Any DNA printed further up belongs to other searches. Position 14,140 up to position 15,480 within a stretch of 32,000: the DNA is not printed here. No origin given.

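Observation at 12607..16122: Compact three-gene envelope operon with no recognisable function: exported protein + bitopic membrane protein + secreted repeat-bearing trypsin-fold protease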

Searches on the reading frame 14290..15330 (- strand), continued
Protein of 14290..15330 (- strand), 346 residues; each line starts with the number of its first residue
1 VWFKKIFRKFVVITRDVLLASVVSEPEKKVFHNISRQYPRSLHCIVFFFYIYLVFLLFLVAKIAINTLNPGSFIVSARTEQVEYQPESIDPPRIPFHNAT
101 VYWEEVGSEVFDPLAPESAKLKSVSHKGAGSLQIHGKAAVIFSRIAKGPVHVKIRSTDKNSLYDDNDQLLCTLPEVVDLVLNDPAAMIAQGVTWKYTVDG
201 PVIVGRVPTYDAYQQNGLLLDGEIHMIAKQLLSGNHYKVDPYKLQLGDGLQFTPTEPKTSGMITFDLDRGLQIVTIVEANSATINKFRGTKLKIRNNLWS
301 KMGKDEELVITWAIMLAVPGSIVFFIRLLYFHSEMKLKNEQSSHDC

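Call 57: list_cluster_members(proteins=[P0221, P0223, P0228, P0232, P0239, P0219, P0225, P0290, P0249, P0224])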
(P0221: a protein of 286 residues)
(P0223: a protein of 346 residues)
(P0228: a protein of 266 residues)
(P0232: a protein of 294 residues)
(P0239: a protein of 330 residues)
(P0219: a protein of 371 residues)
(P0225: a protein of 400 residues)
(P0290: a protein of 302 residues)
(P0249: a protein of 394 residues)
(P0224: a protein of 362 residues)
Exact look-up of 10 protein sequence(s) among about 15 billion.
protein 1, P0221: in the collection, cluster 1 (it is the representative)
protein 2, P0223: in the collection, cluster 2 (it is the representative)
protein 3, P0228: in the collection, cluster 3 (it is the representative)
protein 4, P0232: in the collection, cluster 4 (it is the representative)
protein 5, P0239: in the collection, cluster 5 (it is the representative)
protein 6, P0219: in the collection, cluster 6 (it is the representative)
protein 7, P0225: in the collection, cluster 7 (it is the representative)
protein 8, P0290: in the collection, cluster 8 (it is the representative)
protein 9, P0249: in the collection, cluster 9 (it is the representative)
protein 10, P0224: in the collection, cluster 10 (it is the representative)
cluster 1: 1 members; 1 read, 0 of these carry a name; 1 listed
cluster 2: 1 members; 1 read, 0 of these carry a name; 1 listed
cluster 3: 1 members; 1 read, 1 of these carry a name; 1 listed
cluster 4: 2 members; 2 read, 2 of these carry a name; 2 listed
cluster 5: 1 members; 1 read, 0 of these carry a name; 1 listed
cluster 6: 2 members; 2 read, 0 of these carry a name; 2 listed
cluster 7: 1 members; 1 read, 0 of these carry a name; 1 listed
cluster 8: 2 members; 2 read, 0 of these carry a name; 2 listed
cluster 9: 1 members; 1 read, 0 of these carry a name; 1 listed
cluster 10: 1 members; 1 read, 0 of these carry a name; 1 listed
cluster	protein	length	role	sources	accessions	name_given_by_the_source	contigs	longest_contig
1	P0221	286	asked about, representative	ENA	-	-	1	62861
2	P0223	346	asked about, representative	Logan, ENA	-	-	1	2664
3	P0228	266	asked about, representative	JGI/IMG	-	hypothetical protein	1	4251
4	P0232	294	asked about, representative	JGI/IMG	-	hypothetical protein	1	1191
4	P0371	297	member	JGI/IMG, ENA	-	hypothetical protein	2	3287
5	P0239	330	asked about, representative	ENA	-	-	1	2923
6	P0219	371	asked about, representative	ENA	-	-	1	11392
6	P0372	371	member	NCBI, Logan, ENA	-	-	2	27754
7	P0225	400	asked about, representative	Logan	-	-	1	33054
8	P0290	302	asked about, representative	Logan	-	-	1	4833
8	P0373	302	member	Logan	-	-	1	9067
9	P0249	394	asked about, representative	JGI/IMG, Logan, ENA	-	-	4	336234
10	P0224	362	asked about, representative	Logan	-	-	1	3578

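Call 62: find_related_loci(query=A6, collection=genome_contigs, flank=7000)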
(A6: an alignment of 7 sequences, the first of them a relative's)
Query A6 (317 aa) in genome_contigs; peptide patterns used: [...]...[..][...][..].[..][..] (x = any residue, [..] = any of these).
36 stretches matched a pattern; 2 encode a relative of the query (tblastn E <= 1e-3); 2 distinct loci.
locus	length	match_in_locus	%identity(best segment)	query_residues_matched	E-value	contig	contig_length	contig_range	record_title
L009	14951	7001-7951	100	1-317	0e+0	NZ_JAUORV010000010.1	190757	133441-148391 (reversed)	Aliiglaciecola sp. 3_MG-2023 strain C1R02 EFHKEOBH_10, whole genome shotgun sequence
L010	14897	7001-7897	43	20-317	7e-77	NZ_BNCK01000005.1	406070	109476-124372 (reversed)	Thalassotalea marina strain KCTC 42731 sequence05, whole genome shotgun sequence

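Call 74: search_dna_similar(query=L009:7001-7954:+, collection=plasmids, mode=protein, max_evalue=0.001)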
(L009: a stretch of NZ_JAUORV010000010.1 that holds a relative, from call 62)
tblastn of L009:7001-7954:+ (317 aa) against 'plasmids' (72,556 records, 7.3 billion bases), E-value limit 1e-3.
Records with a match: 1; places in all: 1; records where one place covers at least 80% of the query: 0.
Best place of each record, by identity: <60% 1.
By first word of the organism name: Vibrio 1.
By predicted mobility (MOB-suite, as given by PLSDB): non-mobilizable 1.
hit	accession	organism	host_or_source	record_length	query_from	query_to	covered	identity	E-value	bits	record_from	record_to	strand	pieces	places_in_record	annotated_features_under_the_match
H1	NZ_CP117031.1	Vibrio tubiashii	Babylonia areolata,bacterial pure ...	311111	74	298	71%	37.8%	1e-44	169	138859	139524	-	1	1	hypothetical protein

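Call 75: search_dna_similar(query=window:14290-15330:-, collection=plasmids, mode=protein, max_evalue=0.001)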
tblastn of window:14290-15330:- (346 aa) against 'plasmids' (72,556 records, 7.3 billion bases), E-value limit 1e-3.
Records with a match: 1; places in all: 1; records where one place covers at least 80% of the query: 0.
Best place of each record, by identity: <60% 1.
By first word of the organism name: Vibrio 1.
By predicted mobility (MOB-suite, as given by PLSDB): non-mobilizable 1.
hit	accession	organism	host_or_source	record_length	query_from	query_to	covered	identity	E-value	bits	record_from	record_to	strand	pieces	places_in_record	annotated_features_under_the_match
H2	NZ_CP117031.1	Vibrio tubiashii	Babylonia areolata,bacterial pure ...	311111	73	326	73%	29.5%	4e-18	93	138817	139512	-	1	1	hypothetical protein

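Call 76: get_annotated_region(hit=H1, flank=8000)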
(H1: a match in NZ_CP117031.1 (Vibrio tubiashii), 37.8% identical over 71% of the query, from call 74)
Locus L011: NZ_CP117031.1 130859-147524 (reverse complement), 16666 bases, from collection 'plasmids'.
description: Vibrio tubiashii strain FP17 plasmid pFP31, complete sequence
organism: Vibrio tubiashii (NCBI taxid 29498)
taxonomy: Bacteria; Pseudomonadota; Gammaproteobacteria; Vibrionales; Vibrionaceae; Vibrio; Vibrio tubiashii
host: -; source: Babylonia areolata,bacterial pure culture; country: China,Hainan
typing (MOB-suite, as given by PLSDB): non-mobilizable; mating-pair formation MPF_F
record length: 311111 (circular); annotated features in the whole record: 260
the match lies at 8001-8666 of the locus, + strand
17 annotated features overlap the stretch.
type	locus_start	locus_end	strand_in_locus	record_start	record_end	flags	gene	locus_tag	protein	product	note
CDS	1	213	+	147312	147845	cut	-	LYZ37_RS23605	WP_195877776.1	YbhB/YbcL family Raf kinase inhibitor-like protein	GO:0008150 - biological_process [Evidence IEA]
CDS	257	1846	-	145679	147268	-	-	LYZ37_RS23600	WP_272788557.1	peptide ABC transporter substrate-binding protein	-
CDS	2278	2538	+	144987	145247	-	-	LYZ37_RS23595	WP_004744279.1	hypothetical protein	-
CDS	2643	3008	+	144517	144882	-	-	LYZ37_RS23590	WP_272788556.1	hypothetical protein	-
CDS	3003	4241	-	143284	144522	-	-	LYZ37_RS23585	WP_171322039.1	aromatic amino acid transporter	GO:0015801 - aromatic amino acid transport [Evidence IEA]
CDS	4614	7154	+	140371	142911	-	-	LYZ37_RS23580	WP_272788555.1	hypothetical protein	-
CDS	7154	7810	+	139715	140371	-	-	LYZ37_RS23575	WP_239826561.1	hypothetical protein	-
CDS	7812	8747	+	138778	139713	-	-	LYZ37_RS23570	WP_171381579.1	hypothetical protein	-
CDS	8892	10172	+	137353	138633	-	-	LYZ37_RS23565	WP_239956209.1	hypothetical protein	-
CDS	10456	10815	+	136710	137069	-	-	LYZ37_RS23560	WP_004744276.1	hypothetical protein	-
CDS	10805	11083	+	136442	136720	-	-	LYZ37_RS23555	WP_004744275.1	hypothetical protein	-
CDS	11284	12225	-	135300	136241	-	-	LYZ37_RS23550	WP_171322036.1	hypothetical protein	-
CDS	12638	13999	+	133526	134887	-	-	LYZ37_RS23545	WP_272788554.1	type VI secretion system ImpA family N-terminal domain-containing protein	-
CDS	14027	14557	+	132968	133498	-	-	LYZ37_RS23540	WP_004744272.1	type VI secretion system tube protein Hcp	-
CDS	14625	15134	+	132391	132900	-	tssB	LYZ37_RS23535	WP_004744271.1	type VI secretion system contractile sheath small subunit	GO:0033103 - protein secretion by the type VI secretion system [Evidence IEA]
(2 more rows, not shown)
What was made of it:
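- It is on a V. tubiashii megaplasmid near a T6SS cluster (call 76).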

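Call 80: search_protein_families(library=pfam, proteins=[L004:6985-7254:+, L011:8892-10172:+], max_evalue=0.001)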
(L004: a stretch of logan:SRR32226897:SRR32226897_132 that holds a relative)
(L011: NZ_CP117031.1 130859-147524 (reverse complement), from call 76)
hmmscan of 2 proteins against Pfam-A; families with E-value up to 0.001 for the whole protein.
L004:6985-7254:+ (89 aa): 0 families

L011:8892-10172:+ (426 aa): 0 families

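Call 81: list_cluster_members(proteins=[P0230, P0234, P0237, P0243, P0248, P0251, P0254, P0255, P0258, P0214])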
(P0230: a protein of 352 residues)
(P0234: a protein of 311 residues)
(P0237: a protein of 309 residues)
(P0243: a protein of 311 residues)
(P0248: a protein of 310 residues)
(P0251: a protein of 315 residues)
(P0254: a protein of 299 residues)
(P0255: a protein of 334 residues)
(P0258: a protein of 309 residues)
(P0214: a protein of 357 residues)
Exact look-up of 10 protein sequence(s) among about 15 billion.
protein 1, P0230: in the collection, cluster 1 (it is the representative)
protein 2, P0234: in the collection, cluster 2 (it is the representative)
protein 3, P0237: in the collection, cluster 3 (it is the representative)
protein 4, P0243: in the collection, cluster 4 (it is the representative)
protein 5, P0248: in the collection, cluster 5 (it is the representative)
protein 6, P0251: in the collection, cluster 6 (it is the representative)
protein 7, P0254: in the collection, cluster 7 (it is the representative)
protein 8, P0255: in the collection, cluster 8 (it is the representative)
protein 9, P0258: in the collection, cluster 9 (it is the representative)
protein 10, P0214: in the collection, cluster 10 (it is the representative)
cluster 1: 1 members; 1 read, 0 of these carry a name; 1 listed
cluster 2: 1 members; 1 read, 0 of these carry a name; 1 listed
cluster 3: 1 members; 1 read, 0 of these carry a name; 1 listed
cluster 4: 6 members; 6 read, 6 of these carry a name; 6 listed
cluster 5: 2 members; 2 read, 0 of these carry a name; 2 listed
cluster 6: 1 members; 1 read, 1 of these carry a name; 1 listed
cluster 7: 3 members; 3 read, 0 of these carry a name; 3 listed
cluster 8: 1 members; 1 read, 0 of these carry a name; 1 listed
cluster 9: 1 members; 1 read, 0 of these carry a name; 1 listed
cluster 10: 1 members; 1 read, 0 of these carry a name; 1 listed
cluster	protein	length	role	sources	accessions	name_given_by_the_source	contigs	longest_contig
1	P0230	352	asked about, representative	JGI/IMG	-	-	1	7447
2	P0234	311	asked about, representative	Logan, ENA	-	-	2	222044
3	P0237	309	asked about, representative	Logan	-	-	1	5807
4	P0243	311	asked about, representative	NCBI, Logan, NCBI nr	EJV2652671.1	hypothetical protein N6393_004347 [Vibrio vulnificus] | hypothetical protein [Vibrio vulnificus]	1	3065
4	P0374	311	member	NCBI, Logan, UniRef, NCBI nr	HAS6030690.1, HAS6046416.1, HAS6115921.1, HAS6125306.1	hypothetical protein [Vibrio vulnificus] | hypothetical protein n=1 Tax=Vibrio vulnificus TaxID=672 RepID=UPI000D3E98E9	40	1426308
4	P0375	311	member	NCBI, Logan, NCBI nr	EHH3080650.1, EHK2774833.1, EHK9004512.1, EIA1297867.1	hypothetical protein KCU40_003375 [Vibrio vulnificus] | hypothetical protein [Vibrio vulnificus]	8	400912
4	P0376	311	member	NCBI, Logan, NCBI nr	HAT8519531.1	TPA: hypothetical protein I7190_14835 [Vibrio vulnificus] | hypothetical protein [Vibrio vulnificus]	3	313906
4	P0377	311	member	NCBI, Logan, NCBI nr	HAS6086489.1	TPA: hypothetical protein I7120_15455 [Vibrio vulnificus] | hypothetical protein [Vibrio vulnificus]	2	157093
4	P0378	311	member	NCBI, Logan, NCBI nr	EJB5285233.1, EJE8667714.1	hypothetical protein M5204_000706 [Vibrio vulnificus] | hypothetical protein [Vibrio vulnificus]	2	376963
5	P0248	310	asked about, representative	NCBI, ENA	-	-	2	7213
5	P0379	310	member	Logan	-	-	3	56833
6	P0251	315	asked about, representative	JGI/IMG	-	hypothetical protein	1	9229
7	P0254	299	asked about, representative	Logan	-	-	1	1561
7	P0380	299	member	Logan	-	-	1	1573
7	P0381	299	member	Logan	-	-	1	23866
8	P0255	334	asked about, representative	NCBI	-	-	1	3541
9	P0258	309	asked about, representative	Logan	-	-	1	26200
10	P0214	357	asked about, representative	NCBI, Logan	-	-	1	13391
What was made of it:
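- B homologues occur in some V. vulnificus records (call 81).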

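Call 83: find_related_loci(query=P0319, collection=metagenome_contigs, flank=6000)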
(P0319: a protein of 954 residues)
Query P0319 (954 aa) in metagenome_contigs; peptide patterns used: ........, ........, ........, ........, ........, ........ (x = any residue, [..] = any of these).
50 stretches matched a pattern, but none encodes a relative of the query by tblastn (E <= 1e-3).
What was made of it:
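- Tried and rejected: The metagenome scan with fusion P0319 found nothing (call 83).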

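Call 84: find_related_loci(query=P0218, collection=metagenome_contigs, flank=6000)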
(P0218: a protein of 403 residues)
Query P0218 (403 aa) in metagenome_contigs; peptide patterns used: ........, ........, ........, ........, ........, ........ (x = any residue, [..] = any of these).
149 stretches matched a pattern; 2 encode a relative of the query (tblastn E <= 1e-3); 2 distinct loci.
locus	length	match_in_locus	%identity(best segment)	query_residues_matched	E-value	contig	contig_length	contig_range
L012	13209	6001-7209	100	1-403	0e+0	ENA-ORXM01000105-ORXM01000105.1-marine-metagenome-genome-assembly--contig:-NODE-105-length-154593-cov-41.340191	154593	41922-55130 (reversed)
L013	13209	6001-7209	96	1-403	0e+0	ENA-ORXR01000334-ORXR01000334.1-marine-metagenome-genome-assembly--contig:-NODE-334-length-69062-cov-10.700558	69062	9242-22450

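Call 92: find_related_loci(query=A2, collection=viral_contigs, flank=5000)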
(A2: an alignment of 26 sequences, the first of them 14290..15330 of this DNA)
Query A2 (346 aa) in viral_contigs; peptide patterns used: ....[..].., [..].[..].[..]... (x = any residue, [..] = any of these).
31 stretches matched a pattern, but none encodes a relative of the query by tblastn (E <= 1e-3).

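Call 93: find_related_loci(query=A6, collection=viral_contigs, flank=5000)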
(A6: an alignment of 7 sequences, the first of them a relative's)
Query A6 (317 aa) in viral_contigs; peptide patterns used: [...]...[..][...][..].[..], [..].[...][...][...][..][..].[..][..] (x = any residue, [..] = any of these).
92 stretches matched a pattern, but none encodes a relative of the query by tblastn (E <= 1e-3).

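Call 99: search_dna_similar(query=P0326, collection=plasmids, mode=protein, max_evalue=0.001)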
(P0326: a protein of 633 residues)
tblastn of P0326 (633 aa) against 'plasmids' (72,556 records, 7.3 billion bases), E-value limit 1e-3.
Records with a match: 4; places in all: 5; records where one place covers at least 80% of the query: 0.
Best place of each record, by identity: <60% 4.
By first word of the organism name: Vibrio 2; Pseudoalteromonas 1; Calothrix 1.
By predicted mobility (MOB-suite, as given by PLSDB): non-mobilizable 4.
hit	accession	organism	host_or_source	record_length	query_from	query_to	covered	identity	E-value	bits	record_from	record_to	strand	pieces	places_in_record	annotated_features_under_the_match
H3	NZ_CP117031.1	Vibrio tubiashii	Babylonia areolata,bacterial pure ...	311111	15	294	44%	23.6%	4e-13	81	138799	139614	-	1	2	hypothetical protein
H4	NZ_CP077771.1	Pseudoalteromonas shioyasakiensis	Haliotis discus hannai,plate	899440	311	513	32%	29.5%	7e-5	54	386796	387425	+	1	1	hypothetical protein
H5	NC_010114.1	Vibrio sp. 09022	-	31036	316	502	30%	27.6%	8e-9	67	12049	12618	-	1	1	hypothetical protein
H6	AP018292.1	Calothrix sp. NIES-4105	-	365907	498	615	19%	29.7%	3e-8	65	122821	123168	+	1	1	hypothetical protein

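Call 100: search_dna_similar(query=P0326, collection=phages, mode=protein, max_evalue=0.001)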
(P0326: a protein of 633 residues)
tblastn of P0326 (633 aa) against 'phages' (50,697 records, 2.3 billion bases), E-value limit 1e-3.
No match.
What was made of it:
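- No relatives were found in viral contigs or phage records (calls 92, 93, 100).
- Tried and rejected: Scans of viral contigs and phage records found no relatives (calls 92, 93, 100).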

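Call 101: get_annotated_region(hit=H5, flank=5000)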
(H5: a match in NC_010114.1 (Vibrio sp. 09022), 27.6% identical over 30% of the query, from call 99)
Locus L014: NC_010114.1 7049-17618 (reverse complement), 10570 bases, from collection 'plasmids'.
description: Vibrio sp. 09022 plasmid p09022A, complete sequence
organism: Vibrio sp. 09022 (NCBI taxid 452804)
taxonomy: Bacteria; Pseudomonadota; Gammaproteobacteria; Vibrionales; Vibrionaceae; Vibrio; Vibrio sp. 09022
host: -; source: -; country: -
typing (MOB-suite, as given by PLSDB): non-mobilizable; replicon rep_cluster_1874
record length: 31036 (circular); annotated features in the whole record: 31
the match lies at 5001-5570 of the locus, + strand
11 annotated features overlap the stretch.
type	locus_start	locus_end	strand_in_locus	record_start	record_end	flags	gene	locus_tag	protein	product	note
CDS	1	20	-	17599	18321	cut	-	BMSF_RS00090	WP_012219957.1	hypothetical protein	-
CDS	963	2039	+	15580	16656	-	-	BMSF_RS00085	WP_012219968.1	replication initiation protein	GO:0006270 - DNA replication initiation [Evidence IEA]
CDS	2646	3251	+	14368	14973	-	-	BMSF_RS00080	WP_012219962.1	recombinase family protein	GO:0006310 - DNA recombination [Evidence IEA]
CDS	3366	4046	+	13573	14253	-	-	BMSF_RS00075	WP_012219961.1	hypothetical protein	-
CDS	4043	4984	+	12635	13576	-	-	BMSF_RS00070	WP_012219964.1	hypothetical protein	-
CDS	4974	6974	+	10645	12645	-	-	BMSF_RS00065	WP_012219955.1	hypothetical protein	-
CDS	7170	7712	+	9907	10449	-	-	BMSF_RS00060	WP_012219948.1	recombinase family protein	GO:0006310 - DNA recombination [Evidence IEA]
CDS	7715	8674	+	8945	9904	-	-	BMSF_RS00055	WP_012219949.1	HNH endonuclease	-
CDS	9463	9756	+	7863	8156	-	-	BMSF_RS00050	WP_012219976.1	hypothetical protein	-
CDS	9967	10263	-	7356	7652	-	-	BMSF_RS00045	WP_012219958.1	hypothetical protein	-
CDS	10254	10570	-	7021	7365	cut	-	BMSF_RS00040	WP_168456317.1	hypothetical protein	-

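Call 102: get_annotated_region(hit=H4, flank=5000)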
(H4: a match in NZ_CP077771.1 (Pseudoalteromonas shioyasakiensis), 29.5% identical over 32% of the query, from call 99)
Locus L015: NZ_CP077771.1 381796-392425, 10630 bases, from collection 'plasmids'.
description: Pseudoalteromonas shioyasakiensis strain SDCH90 plasmid p1, complete sequence
organism: Pseudoalteromonas shioyasakiensis (NCBI taxid 1190813)
taxonomy: Bacteria; Pseudomonadota; Gammaproteobacteria; Alteromonadales; Pseudoalteromonadaceae; Pseudoalteromonas; Pseudoalteromonas shioyasakiensis
host: -; source: Haliotis discus hannai,plate; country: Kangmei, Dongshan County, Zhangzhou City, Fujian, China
typing (MOB-suite, as given by PLSDB): non-mobilizable
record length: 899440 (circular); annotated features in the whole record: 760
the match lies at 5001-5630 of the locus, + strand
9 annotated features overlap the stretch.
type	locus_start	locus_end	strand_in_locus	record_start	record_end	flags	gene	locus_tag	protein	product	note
CDS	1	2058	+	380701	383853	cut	-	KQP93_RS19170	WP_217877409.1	DEAD/DEAH box helicase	-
CDS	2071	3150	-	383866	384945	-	-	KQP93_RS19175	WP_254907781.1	HNH endonuclease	-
CDS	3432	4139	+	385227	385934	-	-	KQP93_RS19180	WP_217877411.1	hypothetical protein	-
CDS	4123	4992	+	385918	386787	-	-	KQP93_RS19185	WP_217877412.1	hypothetical protein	-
CDS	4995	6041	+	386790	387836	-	-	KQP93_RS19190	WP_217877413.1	hypothetical protein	-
CDS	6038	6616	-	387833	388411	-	-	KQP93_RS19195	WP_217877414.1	hypothetical protein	-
CDS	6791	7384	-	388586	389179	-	-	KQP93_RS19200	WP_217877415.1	class I SAM-dependent methyltransferase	-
CDS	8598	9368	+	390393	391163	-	-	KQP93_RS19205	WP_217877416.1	EAL domain-containing protein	-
CDS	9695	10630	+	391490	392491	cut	-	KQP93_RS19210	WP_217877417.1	alpha/beta hydrolase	-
